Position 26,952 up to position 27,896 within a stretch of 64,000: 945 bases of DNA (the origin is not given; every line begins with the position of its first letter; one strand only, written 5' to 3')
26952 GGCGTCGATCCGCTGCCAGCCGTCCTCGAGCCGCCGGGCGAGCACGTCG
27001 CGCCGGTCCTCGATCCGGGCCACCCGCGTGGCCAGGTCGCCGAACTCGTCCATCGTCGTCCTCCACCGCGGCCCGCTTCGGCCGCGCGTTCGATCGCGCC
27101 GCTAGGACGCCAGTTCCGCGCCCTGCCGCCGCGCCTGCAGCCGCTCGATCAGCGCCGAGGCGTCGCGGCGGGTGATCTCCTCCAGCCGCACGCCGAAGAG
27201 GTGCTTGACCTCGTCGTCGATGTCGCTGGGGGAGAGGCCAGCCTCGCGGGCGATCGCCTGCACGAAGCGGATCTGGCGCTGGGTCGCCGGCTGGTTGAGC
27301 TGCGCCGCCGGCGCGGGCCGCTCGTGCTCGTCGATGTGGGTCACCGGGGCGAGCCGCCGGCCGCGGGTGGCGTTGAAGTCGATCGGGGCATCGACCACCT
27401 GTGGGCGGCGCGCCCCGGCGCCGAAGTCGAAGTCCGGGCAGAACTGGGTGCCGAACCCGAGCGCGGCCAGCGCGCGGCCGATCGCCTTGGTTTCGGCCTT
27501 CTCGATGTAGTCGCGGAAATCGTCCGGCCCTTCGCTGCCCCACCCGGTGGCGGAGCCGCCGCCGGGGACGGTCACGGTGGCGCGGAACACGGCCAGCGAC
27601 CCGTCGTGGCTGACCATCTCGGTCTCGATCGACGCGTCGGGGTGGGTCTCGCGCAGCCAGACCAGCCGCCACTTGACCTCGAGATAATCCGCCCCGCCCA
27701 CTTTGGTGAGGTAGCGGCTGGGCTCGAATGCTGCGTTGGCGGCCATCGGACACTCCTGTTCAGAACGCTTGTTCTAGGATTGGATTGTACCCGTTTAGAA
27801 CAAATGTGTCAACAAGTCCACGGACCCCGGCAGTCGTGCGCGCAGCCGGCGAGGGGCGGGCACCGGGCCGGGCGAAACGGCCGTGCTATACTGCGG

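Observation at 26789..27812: Self-contained, apparently SOS-controlled two-gene module (Rad52/Sak-like protein plus 68-aa partner) divergent from dnaN-recF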

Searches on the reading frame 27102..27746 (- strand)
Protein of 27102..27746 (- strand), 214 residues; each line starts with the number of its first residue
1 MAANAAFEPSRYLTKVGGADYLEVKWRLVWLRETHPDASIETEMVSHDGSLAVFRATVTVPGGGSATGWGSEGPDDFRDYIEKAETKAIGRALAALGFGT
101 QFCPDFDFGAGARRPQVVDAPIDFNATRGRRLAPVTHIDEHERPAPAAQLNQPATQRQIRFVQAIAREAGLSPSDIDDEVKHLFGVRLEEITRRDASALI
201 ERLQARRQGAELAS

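Call 3: search_protein_families(library=pfam, proteins=[window:27102-27746:-], max_evalue=1)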
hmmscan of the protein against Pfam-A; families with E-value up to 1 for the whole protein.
window:27102-27746:- (214 aa): 1 family
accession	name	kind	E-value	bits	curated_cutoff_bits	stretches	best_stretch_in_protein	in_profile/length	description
PF16007.11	DUF4777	-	0.11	13.2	34.4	1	149-184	15-48/66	Domain of unknown function (DUF4777)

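Call 4: search_protein_families(library=phrogs, proteins=[window:27102-27746:-], max_evalue=1)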
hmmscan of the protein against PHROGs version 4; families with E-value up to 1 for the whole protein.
window:27102-27746:- (214 aa): 5 families
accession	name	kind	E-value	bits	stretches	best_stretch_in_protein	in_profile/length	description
phrog_27776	-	unknown function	2e-21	77.9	1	7-112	2-121/217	-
phrog_11717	-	unknown function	6.2e-15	56.5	1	19-206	28-194/208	-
phrog_23738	-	unknown function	2.9e-06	28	1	17-100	6-101/198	-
phrog_987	-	unknown function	0.056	14.8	1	154-208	2-50/66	-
phrog_636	-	unknown function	0.11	13.8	1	143-208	27-113/254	-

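Call 6: find_homologous_proteins(query=window:27102-27746:-)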
Query window:27102-27746:- (214 aa): 4822 proteins with E <= 0.001 among 7471 candidates; the best 120 are listed.
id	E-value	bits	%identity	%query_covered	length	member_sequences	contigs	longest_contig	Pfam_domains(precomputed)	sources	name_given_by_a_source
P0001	3.7e-135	466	98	100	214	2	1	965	PF27148.1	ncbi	-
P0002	7.8e-126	436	91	100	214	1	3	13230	PF27148.1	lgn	-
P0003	1.1e-116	406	86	100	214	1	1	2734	PF27148.1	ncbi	-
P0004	2.4e-115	402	86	100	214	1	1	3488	PF27148.1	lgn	-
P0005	3.5e-115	401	85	100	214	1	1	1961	PF27148.1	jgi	jgi:hypothetical protein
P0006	4.9e-110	384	82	100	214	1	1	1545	PF27148.1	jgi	jgi:hypothetical protein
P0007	5.6e-109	381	81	100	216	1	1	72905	PF27148.1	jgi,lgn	jgi:hypothetical protein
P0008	7.6e-108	377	79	100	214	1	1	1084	PF27148.1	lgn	-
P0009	2.2e-107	376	81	100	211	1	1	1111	PF27148.1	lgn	-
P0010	7.4e-97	341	75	100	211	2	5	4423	PF27148.1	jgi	jgi:hypothetical protein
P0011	3.0e-96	339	76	100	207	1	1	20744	PF27148.1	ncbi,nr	ncbi:MAG: hypothetical protein IT337_10405 [Thermomicrobiales bacterium]|nr:hypothetical protein [Th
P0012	3.0e-95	336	73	100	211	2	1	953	PF27148.1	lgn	-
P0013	9.3e-94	331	74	100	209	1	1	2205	PF27148.1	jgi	jgi:hypothetical protein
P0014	8.0e-93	328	75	100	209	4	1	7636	PF27148.1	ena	-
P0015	1.0e-92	328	75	100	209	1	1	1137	PF27148.1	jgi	-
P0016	3.3e-92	326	72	100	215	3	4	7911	PF27148.1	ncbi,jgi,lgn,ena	jgi:hypothetical protein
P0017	5.6e-92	325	72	100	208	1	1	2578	PF27148.1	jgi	jgi:hypothetical protein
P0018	1.8e-91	324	72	100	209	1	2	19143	PF27148.1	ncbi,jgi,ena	-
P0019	2.2e-91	323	72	100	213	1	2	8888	PF27148.1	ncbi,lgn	ncbi:MAG: hypothetical protein ACKOWF_08320 [Chloroflexota bacterium]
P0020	2.7e-91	323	73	100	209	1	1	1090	PF27148.1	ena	-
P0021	8.7e-91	321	72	100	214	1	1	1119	PF27148.1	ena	-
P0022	1.0e-90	321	71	100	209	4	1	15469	PF27148.1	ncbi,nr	ncbi:MAG: hypothetical protein M3Q10_12925 [Chloroflexota bacterium]|nr:hypothetical protein [Chloro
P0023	1.1e-90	321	72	100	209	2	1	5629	PF27148.1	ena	-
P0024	2.5e-90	320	70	100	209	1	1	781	PF27148.1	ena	-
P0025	3.9e-90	319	72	100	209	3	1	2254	PF27148.1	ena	-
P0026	4.8e-90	319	73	100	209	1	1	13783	PF27148.1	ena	-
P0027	5.4e-90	319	70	100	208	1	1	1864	PF27148.1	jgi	jgi:hypothetical protein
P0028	8.6e-90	318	72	100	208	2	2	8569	PF27148.1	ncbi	-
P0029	9.1e-90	318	71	100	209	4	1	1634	PF27148.1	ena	-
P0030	1.3e-89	318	72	100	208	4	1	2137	PF27148.1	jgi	jgi:hypothetical protein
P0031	1.5e-89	317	70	100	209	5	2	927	PF27148.1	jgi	-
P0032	2.0e-89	317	70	100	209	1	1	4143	PF27148.1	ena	-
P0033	5.1e-89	316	70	100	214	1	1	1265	PF27148.1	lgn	-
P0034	5.5e-89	315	69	100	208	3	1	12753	PF27148.1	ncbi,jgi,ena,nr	ncbi:MAG: hypothetical protein H0U10_01875 [Chloroflexia bacterium]|nr:hypothetical protein [Chlorof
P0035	8.1e-89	315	70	100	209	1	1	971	PF27148.1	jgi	jgi:hypothetical protein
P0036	2.1e-88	314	69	100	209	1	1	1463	PF27148.1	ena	-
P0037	2.1e-88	314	70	100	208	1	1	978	PF27148.1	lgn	-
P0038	2.3e-88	313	70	100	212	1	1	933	PF27148.1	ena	-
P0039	5.1e-88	312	70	100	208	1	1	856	PF27148.1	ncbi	-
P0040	6.5e-88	312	70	100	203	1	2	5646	PF27148.1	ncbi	-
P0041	1.2e-87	311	69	100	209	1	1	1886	PF27148.1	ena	-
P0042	4.7e-87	309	67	100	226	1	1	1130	PF27148.1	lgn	-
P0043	4.7e-87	309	70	100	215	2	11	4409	PF27148.1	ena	-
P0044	7.7e-87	308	69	100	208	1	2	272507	PF27148.1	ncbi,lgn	ncbi:MAG: hypothetical protein ACRDJW_17195 [Thermomicrobiales bacterium]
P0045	7.8e-87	308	68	97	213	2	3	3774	PF27148.1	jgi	jgi:hypothetical protein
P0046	8.1e-87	308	69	100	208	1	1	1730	PF27148.1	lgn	-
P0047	8.7e-87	308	70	100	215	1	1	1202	PF27148.1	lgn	-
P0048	9.1e-87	308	69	100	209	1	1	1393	PF27148.1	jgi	jgi:hypothetical protein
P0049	9.2e-87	308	70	100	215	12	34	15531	PF27148.1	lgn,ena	-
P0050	1.1e-86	308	70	100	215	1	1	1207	PF27148.1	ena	-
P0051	1.2e-86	308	68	97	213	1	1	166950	PF27148.1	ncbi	-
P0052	2.2e-86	307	70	100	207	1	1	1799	PF27148.1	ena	-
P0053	2.7e-86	307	70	100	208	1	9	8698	PF27148.1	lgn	-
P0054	3.1e-86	306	70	100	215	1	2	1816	PF27148.1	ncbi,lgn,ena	-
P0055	4.0e-86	306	69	96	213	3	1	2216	PF27148.1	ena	-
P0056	4.4e-86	306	67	97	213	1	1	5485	PF27148.1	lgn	-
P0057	5.5e-86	306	69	100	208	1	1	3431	PF27148.1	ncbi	ncbi:MAG: hypothetical protein ACRDJH_24465 [Thermomicrobiales bacterium]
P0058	6.0e-86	306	67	100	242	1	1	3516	PF27148.1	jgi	jgi:uncharacterized protein YbdZ (MbtH family)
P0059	6.0e-86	306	68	100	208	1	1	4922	PF27148.1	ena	-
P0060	6.6e-86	305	67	97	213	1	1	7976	PF27148.1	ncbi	-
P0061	7.0e-86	305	69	100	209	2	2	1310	PF27148.1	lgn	-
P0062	7.2e-86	305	67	97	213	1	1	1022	PF27148.1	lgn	-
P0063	8.7e-86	305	68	100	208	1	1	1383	PF27148.1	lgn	-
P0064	8.7e-86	305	68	100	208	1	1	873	PF27148.1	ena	-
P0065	9.0e-86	305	68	95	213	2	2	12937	PF27148.1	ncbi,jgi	ncbi:MAG: hypothetical protein C4346_05565 [Chloroflexota bacterium]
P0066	9.2e-86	305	68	100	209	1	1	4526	PF27148.1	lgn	-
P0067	9.2e-86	305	68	95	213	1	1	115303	PF27148.1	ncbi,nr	ncbi:MAG: hypothetical protein KatS3mg059_0148 [Thermomicrobiales bacterium]|nr:MAG: hypothetical pr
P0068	9.3e-86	305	67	97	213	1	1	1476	PF27148.1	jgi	jgi:hypothetical protein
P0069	1.0e-85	305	68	95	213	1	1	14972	PF27148.1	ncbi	-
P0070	1.4e-85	304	69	100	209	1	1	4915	PF27148.1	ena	-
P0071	2.3e-85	304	68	100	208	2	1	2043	PF27148.1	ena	-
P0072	3.0e-85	303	68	100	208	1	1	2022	PF27148.1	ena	-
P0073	3.2e-85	303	67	97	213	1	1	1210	PF27148.1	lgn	-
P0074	3.5e-85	303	68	100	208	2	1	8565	PF27148.1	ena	-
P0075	5.7e-85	302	67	100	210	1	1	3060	PF27148.1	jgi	jgi:hypothetical protein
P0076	7.0e-85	302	69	100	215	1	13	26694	PF27148.1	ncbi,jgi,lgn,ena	-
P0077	7.2e-85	302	67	100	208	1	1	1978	PF27148.1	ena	-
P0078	1.1e-84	301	67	100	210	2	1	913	PF27148.1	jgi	jgi:hypothetical protein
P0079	2.7e-84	300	67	100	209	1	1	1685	PF27148.1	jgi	jgi:hypothetical protein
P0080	2.9e-84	300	68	100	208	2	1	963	PF27148.1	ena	-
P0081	3.9e-84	300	64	100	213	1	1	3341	PF27148.1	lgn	-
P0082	4.0e-84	300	65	100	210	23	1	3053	PF27148.1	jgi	jgi:hypothetical protein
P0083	4.3e-84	300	67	100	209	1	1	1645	PF27148.1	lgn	-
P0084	4.3e-84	299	67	100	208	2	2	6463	PF27148.1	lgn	-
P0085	5.5e-84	299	64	100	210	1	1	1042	PF27148.1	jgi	jgi:hypothetical protein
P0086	7.0e-84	299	69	98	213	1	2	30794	PF27148.1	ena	-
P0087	7.1e-84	299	66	100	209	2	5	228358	PF27148.1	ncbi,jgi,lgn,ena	jgi:hypothetical protein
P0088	7.9e-84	299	70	98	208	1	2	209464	PF27148.1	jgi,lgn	-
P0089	8.2e-84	299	65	100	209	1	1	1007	PF27148.1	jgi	-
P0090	9.7e-84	298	66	100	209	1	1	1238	PF27148.1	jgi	jgi:hypothetical protein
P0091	9.8e-84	298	67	100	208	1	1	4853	PF27148.1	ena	-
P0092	1.1e-83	298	67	100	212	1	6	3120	PF27148.1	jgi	jgi:hypothetical protein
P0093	1.2e-83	298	65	100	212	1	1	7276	PF27148.1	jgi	jgi:uncharacterized protein YbdZ (MbtH family)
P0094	1.5e-83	298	67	100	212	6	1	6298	PF27148.1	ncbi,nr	ncbi:MAG TPA: hypothetical protein VFQ80_09765 [Thermomicrobiales bacterium]|nr:hypothetical protein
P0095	1.5e-83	298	68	100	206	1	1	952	PF27148.1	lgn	-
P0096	1.5e-83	298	64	100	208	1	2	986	PF27148.1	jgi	-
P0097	1.6e-83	298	67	100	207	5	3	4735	PF27148.1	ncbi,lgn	-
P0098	1.7e-83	298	65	100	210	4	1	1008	PF27148.1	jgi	jgi:hypothetical protein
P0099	2.2e-83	297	65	100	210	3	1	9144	PF27148.1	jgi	jgi:hypothetical protein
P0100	2.4e-83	297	64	100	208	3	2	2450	PF27148.1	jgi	-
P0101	2.9e-83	297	65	100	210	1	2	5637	PF27148.1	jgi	jgi:hypothetical protein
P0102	3.3e-83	297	67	100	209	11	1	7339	PF27148.1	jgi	-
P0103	3.8e-83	296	67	100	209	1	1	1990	PF27148.1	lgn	-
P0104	4.1e-83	296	66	100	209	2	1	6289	PF27148.1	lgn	-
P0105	4.4e-83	296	65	100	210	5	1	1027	PF27148.1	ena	-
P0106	5.0e-83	296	65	100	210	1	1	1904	PF27148.1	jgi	jgi:hypothetical protein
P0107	5.2e-83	296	66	100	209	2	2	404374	PF27148.1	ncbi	-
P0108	5.3e-83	296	67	100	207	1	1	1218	PF27148.1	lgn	-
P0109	5.5e-83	296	66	100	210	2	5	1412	PF27148.1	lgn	-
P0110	5.7e-83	296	65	100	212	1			PF27148.1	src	-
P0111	7.3e-83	295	66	100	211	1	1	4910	PF27148.1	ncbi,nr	ncbi:MAG TPA: hypothetical protein VFI22_03555 [Thermomicrobiales bacterium]|nr:hypothetical protein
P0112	7.6e-83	295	65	97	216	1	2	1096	PF27148.1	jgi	jgi:hypothetical protein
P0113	7.6e-83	295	65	100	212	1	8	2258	PF27148.1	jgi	jgi:hypothetical protein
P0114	7.8e-83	295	65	100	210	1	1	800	PF27148.1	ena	-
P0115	8.4e-83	295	67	100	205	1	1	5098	PF27148.1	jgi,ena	-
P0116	8.8e-83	295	66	100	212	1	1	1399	PF27148.1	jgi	jgi:hypothetical protein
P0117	1.0e-82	295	67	100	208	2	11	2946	PF27148.1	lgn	-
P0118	1.1e-82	295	69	92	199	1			PF27148.1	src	-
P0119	1.3e-82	295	64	100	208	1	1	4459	PF27148.1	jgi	jgi:hypothetical protein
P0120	1.6e-82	294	67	100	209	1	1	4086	PF27148.1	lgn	-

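Call 7: search_protein_families(library=ncbifam, proteins=[window:27102-27746:-], max_evalue=1)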
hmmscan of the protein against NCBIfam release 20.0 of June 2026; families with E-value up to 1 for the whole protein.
window:27102-27746:- (214 aa): 0 families

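Call 8: search_solved_structures(query=window:27102-27746:-, max_evalue=10)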
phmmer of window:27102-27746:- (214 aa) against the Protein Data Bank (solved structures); distinct sequences matched with E-value up to 10: 1.
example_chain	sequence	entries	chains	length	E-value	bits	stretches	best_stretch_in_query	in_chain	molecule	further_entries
8g2y_A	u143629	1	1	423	0.6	13.1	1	40-83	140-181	MiniG alpha s/q chimera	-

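Call 11: search_dna_similar(query=window:27102-27746:-, collection=phages, mode=protein, max_evalue=0.001, max_rows=30)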
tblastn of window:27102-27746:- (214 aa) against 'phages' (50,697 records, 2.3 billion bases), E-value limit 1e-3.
Records with a match: 25; places in all: 25; records where one place covers at least 80% of the query: 0.
Best place of each record, by identity: <60% 25.
By first word of the organism name: Lactobacillus 11; Thermus 10; Bacteriophage 2; Bacillus 2.
By host as written in the record: Thermus thermophilus 5; Thermus thermophilus HB8 4; Lactobacillus delbrueckii 4; - 2; Lactobacillus delbrueckii ATCC 11842 2; Bacillus halmapalus DSM 29712 2; Lactobacillus delbrueckii subsp. lactis strain LL78 2; Lactobacillus delbrueckii subsp. bulgaricus 2; and 2 more.
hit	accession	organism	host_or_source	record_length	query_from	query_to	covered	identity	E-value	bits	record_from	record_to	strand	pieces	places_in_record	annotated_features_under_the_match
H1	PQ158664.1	Thermus phage P23-45_stolb1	Thermus thermophilus HB8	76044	5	122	55%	44.2%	6e-18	87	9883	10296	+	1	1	ssDNA binding protein | hypothetical protein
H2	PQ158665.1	Thermus phage P23-45_stolb2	Thermus thermophilus HB8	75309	5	122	55%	44.2%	1e-17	86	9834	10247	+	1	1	ssDNA binding protein | hypothetical protein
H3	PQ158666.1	Thermus phage P23-45_stolb3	Thermus thermophilus HB8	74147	5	122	55%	43.5%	2e-17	86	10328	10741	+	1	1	ssDNA binding protein | hypothetical protein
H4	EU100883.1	Thermus phage P23-45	Thermus thermophilus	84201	5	122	55%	42.8%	7e-17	84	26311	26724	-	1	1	conserved hypothetical protein | hypothetical protein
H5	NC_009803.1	Thermus phage P23-45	Thermus thermophilus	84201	5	122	55%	42.8%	7e-17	84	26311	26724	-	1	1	hypothetical protein (x2)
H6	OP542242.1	Thermus phage P23-45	Thermus thermophilus HB8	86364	5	122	55%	42.8%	7e-17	84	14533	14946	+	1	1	hypothetical protein (x2)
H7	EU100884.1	Thermus phage P74-26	Thermus thermophilus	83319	5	122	55%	42.8%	8e-17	84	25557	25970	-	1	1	conserved hypothetical protein | hypothetical protein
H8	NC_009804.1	Thermus phage P74-26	Thermus thermophilus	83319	5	122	55%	42.8%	8e-17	84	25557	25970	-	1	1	hypothetical protein (x2)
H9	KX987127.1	Thermus phage G20c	Thermus thermophilus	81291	5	122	55%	42.8%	1e-15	80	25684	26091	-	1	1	hypothetical protein (x2)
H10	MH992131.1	Thermus phage TSP4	Thermus sp. TC4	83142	4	122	56%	40.3%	5e-16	82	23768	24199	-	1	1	hypothetical protein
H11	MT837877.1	Bacteriophage sp.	human fecal samples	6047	6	122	55%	32.3%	7e-8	57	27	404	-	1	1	record has no annotation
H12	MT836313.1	Bacteriophage sp.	human fecal samples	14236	6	124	56%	30.8%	2e-4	47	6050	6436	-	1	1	record has no annotation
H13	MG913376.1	Lactobacillus phage PMBT4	Lactobacillus delbrueckii subsp. ...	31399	3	99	45%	31.4%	2e-5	50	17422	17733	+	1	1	hypothetical protein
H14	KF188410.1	Lactobacillus phage phiLdb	Lactobacillus delbrueckii ATCC 11842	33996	3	99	45%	30.4%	3e-5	50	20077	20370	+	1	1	hypothetical protein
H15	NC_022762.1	Lactobacillus phage phiLdb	Lactobacillus delbrueckii ATCC 11842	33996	3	99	45%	30.4%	3e-5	50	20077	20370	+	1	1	hypothetical protein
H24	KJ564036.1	Lactobacillus phage Ld25A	Lactobacillus delbrueckii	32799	14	99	40%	30.8%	6e-5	49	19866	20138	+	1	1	hypothetical protein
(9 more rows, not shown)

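Call 13: get_annotated_region(hit=H1, flank=5000)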
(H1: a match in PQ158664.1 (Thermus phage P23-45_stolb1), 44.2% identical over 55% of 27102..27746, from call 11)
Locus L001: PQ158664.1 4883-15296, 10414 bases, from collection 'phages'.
description: Thermus phage P23-45_stolb1, complete genome.
organism: Thermus phage P23-45_stolb1 (NCBI taxid 3348363)
taxonomy: Viruses; Duplodnaviria; Heunggongvirae; Uroviricota; Caudoviricetes; Oshimavirus
host: Thermus thermophilus HB8; source: hot spring; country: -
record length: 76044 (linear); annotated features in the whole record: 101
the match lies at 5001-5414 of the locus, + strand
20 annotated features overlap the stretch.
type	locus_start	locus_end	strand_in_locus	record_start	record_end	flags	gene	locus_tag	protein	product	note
CDS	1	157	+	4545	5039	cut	-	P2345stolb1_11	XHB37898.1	hypothetical protein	-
CDS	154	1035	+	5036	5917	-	-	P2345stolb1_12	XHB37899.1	peptidase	-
CDS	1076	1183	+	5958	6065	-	-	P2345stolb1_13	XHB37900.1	hypothetical protein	-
CDS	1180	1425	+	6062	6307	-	-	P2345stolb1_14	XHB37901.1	hypothetical protein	-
CDS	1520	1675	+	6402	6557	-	-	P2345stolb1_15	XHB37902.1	hypothetical protein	-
CDS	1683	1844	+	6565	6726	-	-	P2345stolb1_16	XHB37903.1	transglycosylase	-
CDS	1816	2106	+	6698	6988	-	-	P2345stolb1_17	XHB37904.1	hypothetical protein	-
CDS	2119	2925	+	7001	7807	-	-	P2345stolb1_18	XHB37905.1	hypothetical protein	-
CDS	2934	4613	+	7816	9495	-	-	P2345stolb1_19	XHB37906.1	vWA domain-containing protein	-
CDS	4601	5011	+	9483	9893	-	-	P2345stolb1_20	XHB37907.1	hypothetical protein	-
CDS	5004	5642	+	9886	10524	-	-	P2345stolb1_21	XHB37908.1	ssDNA binding protein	-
CDS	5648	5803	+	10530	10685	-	-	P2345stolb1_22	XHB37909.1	hypothetical protein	-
CDS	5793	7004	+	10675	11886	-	-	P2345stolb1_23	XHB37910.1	DNA helicase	-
CDS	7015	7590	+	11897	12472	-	-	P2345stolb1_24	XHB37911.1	hypothetical protein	-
CDS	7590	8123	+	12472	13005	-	-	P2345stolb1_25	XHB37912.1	Holliday junction resolvase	-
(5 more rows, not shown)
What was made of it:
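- P23-45, next to a helicase, a Holliday-junction resolvase and a primase (calls 11, 13). One GenBank record annotates the P23-45 homologue as 'ssDNA binding protein' (calls 11, 13).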

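Call 14: get_annotated_region(hit=H13, flank=4000)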
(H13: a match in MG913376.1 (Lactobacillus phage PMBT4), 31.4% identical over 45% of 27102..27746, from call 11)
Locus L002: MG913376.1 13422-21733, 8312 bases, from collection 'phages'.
description: Lactobacillus phage PMBT4, complete genome.
organism: Lactobacillus phage PMBT4 (NCBI taxid 2099651)
taxonomy: Viruses; Duplodnaviria; Heunggongvirae; Uroviricota; Caudoviricetes; Cequinquevirus
host: Lactobacillus delbrueckii subsp. bulgaricus 21:328; source: Nono; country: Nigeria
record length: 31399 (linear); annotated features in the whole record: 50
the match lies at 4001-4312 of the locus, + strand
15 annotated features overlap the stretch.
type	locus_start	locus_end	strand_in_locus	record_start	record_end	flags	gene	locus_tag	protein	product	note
CDS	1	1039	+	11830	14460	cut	-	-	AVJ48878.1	glycerophosphoryl diester phosphodiesterase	-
CDS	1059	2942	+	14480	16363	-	-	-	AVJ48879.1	antireceptor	-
CDS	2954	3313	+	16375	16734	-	-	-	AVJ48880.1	hypothetical protein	-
CDS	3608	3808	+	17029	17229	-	-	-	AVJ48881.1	hypothetical protein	-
CDS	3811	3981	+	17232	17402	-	-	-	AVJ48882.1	hypothetical protein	-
CDS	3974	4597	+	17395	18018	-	-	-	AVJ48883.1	hypothetical protein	-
CDS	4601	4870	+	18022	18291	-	-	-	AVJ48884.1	hypothetical protein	-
CDS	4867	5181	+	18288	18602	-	-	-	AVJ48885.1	hypothetical protein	-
CDS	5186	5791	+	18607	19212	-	-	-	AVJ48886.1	hypothetical protein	-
CDS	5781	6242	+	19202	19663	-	-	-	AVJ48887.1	single-stranded DNA-binding protein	-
CDS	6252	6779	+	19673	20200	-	-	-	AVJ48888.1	hypothetical protein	-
CDS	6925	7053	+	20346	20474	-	-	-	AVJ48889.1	hypothetical protein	-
CDS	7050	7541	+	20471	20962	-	-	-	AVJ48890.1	HNH homing endonuclease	-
CDS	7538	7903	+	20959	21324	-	-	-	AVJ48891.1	hypothetical protein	prophage Lp2 protein 24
CDS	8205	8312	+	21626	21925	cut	-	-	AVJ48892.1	hypothetical protein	-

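Call 20: find_related_loci(query=A1, collection=genome_contigs, flank=4000)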
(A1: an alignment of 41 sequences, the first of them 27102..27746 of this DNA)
Query A1 (214 aa) in genome_contigs; peptide patterns used: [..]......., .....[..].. (x = any residue, [..] = any of these).
255 stretches matched a pattern; 109 encode a relative of the query (tblastn E <= 1e-3); the best 80 are kept; 80 distinct loci.
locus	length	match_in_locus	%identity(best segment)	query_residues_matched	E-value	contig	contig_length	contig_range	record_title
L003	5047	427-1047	76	1-214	8e-103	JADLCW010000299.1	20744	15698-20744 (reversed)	MAG: Thermomicrobiales bacterium isolate SJ248 c_000000635561, whole genome shotgun sequence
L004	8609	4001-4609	75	7-214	1e-96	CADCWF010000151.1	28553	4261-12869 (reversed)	MAG: uncultured Thermomicrobiales bacterium isolate AVDCRST_MAG59 genome assembly, contig: NODE284, whole genome shotgun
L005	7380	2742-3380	72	1-214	1e-95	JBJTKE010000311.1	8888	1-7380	MAG: Chloroflexota bacterium isolate samp_4310_concoct_673 samp_4310_850210, whole genome shotgun sequence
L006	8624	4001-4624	69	1-214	3e-92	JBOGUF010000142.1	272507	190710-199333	MAG: Thermomicrobiales bacterium isolate M3-S_metabat2.bin.186 k127_3141002, whole genome shotgun sequence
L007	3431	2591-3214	69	1-214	3e-92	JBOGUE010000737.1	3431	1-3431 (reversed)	MAG: Thermomicrobiales bacterium isolate M3-S_metawrap_bin.154 k127_1130672, whole genome shotgun sequence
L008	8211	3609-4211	69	7-211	5e-91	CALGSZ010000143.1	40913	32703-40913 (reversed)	MAG TPA_asm: uncultured Chloroflexi bacterium isolate SRR5251193_bin.127_CONCOCT_v1.1_MAG genome assembly, contig: ERZ79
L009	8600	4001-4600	68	4-207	1e-89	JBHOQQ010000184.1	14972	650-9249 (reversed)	MAG: Thermomicrobiales bacterium isolate A0_21 coassembly_Ak141_385572, whole genome shotgun sequence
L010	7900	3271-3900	67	1-214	1e-89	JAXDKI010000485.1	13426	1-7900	MAG: Thermomicrobiales bacterium isolate BP_591 scaffold_3449513, whole genome shotgun sequence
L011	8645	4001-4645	69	1-214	6e-90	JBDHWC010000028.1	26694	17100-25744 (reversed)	MAG: Thermomicrobiales bacterium isolate AS-MESO-OLR.348 NODE_5230_length_26694_cov_35.915129, whole genome shotgun sequ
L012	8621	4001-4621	69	5-214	2e-89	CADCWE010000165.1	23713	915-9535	MAG: uncultured Thermomicrobiales bacterium isolate AVDCRST_MAG73 genome assembly, contig: NODE418, whole genome shotgun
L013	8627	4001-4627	66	1-214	2e-89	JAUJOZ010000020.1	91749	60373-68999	MAG: Thermomicrobiales bacterium isolate YX3bin31 opera_contig_510, whole genome shotgun sequence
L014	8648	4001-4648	64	1-214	4e-88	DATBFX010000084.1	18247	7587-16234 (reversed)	MAG TPA_asm: Thermomicrobiales bacterium isolate SMAG_U3822 k141_1019311, whole genome shotgun sequence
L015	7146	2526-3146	65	1-214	2e-87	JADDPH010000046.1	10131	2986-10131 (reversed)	MAG: Sphaerobacteraceae bacterium isolate LC2_1 AB19_LC2_2076_length_10276_cov_48, whole genome shotgun sequence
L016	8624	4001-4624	63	1-214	5e-86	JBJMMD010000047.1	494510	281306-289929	MAG: Thermomicrobiales bacterium isolate 12C16O_72h_100_P16_coass_bin_33 k141_1814307, whole genome shotgun sequence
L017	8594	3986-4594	65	1-212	2e-85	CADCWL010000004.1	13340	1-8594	MAG: uncultured Thermomicrobiales bacterium isolate AVDCRST_MAG19 genome assembly, contig: NODE1033, whole genome shotgu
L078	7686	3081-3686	46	7-204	1e-44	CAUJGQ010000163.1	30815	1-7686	MAG: Chloroflexota bacterium isolate KLAP209 genome assembly, contig: KLAP209_362524, whole genome shotgun sequence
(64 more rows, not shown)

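Call 23: predict_structure(alignment_id=A1)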
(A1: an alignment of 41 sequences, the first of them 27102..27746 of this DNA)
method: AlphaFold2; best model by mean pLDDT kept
length: 214 residues; sequences in the alignment: 41
mean_pLDDT: 70.0   pTM: 0.43
mean pLDDT of the five models: 70.0, 68.8, 68.8, 68.3, 66.8
residues with pLDDT >= 90: 62; 70-90: 67; 50-70: 22; < 50: 63
segments of 3 or more residues with pLDDT < 50: 1-5, 13-22, 102-146
pLDDT, mean of each block of 10 residues (from residue 1): 45 45 66 85 91 91 87 79 86 77 37 33 36 33 46 89 91 93 94 92 82 51
secondary structure, 60 per line:
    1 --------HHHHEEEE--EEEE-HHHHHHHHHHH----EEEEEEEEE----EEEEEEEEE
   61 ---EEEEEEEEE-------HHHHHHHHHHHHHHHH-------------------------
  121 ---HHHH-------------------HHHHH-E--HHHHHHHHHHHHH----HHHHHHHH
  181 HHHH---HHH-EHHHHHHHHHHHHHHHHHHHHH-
elements in order: H9-12 E13-16 E19-22 H24-34 E39-47 E52-60 E64-72 H80-95 H124-127 H147-151 H156-168 H173-184 H193-213
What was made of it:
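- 27411..27746 (-): N-terminal domain (aa 1 to about 112): beta-beta-alpha-beta-beta-beta-alpha Rad52-like core with the signature GWGSEG...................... Call 23: pLDDT 85-91 for aa 31-70.
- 27309..27443 (-): Disordered linker (aa 102-146) carrying the conserved short motif VVDAPID. Call 23 (pLDDT below 50).
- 27105..27308 (-): C-terminal three-helix domain (aa 147-214), GemA/DUF3072-like in relatives; the protein ends in ELAS. Call 23 (pLDDT 89-94).
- On Rad52-superfamily SSAP: The AlphaFold topology is E13-16, E19-22, H24-34, E39-47, E52-60, E64-72, H80-95 (call 23).
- The AlphaFold model has a confident N-terminal core with beta-beta-alpha-beta-beta-beta-alpha topology (call 23).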
